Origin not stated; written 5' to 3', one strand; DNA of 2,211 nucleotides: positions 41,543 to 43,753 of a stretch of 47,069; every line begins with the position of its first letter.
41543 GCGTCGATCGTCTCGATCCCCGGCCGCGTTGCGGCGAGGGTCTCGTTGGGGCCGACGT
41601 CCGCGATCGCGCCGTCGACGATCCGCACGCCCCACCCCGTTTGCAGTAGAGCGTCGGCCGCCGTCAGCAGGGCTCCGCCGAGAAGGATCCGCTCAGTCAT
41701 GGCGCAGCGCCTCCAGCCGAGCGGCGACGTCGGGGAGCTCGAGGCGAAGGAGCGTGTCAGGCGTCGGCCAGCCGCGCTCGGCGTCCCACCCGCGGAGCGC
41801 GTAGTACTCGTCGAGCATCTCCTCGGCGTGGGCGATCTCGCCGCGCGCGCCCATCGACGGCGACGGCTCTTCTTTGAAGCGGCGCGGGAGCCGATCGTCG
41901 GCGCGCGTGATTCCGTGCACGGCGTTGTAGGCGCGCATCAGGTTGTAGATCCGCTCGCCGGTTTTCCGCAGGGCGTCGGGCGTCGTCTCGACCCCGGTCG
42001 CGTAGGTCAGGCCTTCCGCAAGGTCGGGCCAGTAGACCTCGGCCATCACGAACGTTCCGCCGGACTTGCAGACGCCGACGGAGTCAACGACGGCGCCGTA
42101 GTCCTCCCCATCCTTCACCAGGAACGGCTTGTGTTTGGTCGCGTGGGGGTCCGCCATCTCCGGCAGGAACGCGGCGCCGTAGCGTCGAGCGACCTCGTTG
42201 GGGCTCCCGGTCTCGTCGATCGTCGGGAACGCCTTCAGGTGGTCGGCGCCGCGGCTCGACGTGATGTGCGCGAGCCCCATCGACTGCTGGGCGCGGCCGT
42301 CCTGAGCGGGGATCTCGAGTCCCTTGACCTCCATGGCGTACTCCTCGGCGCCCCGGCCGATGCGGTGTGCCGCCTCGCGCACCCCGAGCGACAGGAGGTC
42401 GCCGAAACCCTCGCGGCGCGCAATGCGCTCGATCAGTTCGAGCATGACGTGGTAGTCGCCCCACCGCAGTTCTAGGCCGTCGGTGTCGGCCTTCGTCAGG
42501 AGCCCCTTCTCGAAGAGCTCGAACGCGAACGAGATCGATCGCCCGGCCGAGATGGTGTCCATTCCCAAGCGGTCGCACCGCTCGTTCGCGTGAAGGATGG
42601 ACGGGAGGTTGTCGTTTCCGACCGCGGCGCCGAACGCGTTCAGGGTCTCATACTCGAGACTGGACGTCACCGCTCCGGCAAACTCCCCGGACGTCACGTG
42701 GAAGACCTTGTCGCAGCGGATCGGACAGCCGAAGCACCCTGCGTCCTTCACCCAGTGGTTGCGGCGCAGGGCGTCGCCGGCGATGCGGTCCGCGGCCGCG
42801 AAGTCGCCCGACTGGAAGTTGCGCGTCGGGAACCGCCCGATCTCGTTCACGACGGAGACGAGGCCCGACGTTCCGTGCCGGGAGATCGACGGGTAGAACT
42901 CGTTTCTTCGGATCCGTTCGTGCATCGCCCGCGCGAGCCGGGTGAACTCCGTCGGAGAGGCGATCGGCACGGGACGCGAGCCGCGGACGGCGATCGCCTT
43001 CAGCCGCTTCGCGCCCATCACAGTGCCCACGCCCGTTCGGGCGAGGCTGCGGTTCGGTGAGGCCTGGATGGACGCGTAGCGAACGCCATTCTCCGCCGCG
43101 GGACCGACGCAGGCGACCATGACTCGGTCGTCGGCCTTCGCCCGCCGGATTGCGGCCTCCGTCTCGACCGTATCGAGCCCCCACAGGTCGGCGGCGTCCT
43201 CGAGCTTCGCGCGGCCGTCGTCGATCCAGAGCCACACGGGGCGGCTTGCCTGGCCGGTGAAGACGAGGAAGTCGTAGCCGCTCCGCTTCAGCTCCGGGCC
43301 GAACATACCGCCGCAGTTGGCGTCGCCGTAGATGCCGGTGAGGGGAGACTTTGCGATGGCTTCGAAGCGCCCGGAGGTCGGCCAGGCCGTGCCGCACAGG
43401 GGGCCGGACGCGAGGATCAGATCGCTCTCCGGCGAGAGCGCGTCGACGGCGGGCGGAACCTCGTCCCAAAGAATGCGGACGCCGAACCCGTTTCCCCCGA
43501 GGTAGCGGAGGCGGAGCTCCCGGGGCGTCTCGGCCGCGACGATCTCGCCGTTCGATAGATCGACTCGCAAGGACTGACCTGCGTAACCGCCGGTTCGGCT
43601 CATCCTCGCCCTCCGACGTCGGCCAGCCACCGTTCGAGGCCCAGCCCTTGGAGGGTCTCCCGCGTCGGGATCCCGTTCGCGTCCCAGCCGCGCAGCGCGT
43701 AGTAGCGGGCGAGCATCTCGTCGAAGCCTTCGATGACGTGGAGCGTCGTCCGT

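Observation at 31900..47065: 15-kb cluster that looks like an undescribed, ATP-yielding anaerobic N-heterocycle degradation module built around two AOR enzymes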

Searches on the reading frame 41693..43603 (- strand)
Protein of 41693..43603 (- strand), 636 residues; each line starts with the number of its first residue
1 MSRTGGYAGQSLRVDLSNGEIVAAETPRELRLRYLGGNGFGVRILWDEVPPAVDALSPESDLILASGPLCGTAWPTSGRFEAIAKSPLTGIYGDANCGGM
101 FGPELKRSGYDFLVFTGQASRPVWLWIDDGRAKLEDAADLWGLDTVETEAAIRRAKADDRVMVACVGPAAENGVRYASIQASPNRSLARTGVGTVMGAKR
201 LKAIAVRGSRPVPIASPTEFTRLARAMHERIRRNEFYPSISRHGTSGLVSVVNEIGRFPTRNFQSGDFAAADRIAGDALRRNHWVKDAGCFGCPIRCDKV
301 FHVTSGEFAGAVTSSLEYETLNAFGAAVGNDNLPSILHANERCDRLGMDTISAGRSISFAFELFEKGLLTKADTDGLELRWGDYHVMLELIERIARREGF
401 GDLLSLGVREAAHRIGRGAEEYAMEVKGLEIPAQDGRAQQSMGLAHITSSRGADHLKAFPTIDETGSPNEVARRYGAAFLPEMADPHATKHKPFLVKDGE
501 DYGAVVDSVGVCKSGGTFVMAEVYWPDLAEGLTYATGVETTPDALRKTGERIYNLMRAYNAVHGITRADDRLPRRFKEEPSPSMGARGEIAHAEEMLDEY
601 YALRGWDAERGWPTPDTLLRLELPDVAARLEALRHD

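Call 9: search_protein_families(library=pfam, proteins=[window:41693-43603:-], max_evalue=0.001)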
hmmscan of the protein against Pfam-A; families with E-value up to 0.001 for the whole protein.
window:41693-43603:- (636 aa): 2 families
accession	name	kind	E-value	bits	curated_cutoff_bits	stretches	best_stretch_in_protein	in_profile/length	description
PF01314.23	AFOR_C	-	1.7e-129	432.7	27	1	223-623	2-385/385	Aldehyde ferredoxin oxidoreductase, domains 2 & 3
PF02730.20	AFOR_N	-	1.1e-74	251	29.8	1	10-208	2-198/199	Aldehyde ferredoxin oxidoreductase, N-terminal domain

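Call 22: search_solved_structures(query=window:41693-43603:-, max_evalue=1e-10)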
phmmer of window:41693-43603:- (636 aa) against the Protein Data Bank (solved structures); distinct sequences matched with E-value up to 1e-10: 9.
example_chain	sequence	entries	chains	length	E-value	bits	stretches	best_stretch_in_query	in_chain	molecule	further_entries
1aor_A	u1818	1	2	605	2e-129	436.6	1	8-610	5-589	ALDEHYDE FERREDOXIN OXIDOREDUCTASE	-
9mqx_D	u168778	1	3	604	1.5e-122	413.8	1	6-630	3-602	Aldehyde:ferredoxin oxidoreductase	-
8c0z_A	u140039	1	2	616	4.5e-114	385.8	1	8-623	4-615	Aldehyde:ferredoxin oxidoreductase,tungsten-containing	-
9g7j_A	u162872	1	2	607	1.1e-111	378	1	6-625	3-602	Aldehyde ferredoxin oxidoreductase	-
1b25_A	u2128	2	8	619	4.4e-97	329.7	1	6-632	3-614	PROTEIN (FORMALDEHYDE FERREDOXIN OXIDOREDUCTASE) | FORMALDEHYDE FERREDOXIN OXIDOREDUCTASE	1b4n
9q1t_A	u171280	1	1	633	7.9e-92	312.4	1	1-606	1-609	Tungsten-dependent aldehyde oxidoreductase WOR83 from Haloferax volcanii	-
4z3w_A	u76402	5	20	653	2.6e-70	241.3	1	8-424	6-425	Benzoyl-CoA reductase, putative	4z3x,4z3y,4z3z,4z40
6x6u_A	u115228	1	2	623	4.8e-59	204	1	7-466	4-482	Formaldehyde:ferredoxin oxidoreductase wor5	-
6x1o_A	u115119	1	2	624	4.9e-59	204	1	7-466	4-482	Formaldehyde:ferredoxin oxidoreductase wor5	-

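Call 23: search_protein_families(library=ncbifam, proteins=[window:41693-43603:-], max_evalue=0.001)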
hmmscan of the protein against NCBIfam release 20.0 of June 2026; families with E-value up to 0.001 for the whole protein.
window:41693-43603:- (636 aa): 2 families
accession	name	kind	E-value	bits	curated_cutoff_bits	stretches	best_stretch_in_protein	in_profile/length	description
NF007354.0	PRK09849.1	equivalog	1.7e-71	241.8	868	2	3-230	4-229/703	aldehyde ferredoxin oxidoreductase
NF040818.1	GAPOR_Arch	equivalog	5.5e-08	31.6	1300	1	52-131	44-122/654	glyceraldehyde-3-phosphate:ferredoxin oxidoreductase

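Call 40: search_solved_structures(query=window:41693-43603:-, max_evalue=1e-120, show_alignments=1)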
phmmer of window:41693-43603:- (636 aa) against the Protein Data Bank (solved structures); distinct sequences matched with E-value up to 1e-120: 2.
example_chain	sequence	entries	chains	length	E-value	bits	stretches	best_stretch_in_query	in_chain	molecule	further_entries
1aor_A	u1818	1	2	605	2e-129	436.6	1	8-610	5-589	ALDEHYDE FERREDOXIN OXIDOREDUCTASE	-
9mqx_D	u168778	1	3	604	1.5e-122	413.8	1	6-630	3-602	Aldehyde:ferredoxin oxidoreductase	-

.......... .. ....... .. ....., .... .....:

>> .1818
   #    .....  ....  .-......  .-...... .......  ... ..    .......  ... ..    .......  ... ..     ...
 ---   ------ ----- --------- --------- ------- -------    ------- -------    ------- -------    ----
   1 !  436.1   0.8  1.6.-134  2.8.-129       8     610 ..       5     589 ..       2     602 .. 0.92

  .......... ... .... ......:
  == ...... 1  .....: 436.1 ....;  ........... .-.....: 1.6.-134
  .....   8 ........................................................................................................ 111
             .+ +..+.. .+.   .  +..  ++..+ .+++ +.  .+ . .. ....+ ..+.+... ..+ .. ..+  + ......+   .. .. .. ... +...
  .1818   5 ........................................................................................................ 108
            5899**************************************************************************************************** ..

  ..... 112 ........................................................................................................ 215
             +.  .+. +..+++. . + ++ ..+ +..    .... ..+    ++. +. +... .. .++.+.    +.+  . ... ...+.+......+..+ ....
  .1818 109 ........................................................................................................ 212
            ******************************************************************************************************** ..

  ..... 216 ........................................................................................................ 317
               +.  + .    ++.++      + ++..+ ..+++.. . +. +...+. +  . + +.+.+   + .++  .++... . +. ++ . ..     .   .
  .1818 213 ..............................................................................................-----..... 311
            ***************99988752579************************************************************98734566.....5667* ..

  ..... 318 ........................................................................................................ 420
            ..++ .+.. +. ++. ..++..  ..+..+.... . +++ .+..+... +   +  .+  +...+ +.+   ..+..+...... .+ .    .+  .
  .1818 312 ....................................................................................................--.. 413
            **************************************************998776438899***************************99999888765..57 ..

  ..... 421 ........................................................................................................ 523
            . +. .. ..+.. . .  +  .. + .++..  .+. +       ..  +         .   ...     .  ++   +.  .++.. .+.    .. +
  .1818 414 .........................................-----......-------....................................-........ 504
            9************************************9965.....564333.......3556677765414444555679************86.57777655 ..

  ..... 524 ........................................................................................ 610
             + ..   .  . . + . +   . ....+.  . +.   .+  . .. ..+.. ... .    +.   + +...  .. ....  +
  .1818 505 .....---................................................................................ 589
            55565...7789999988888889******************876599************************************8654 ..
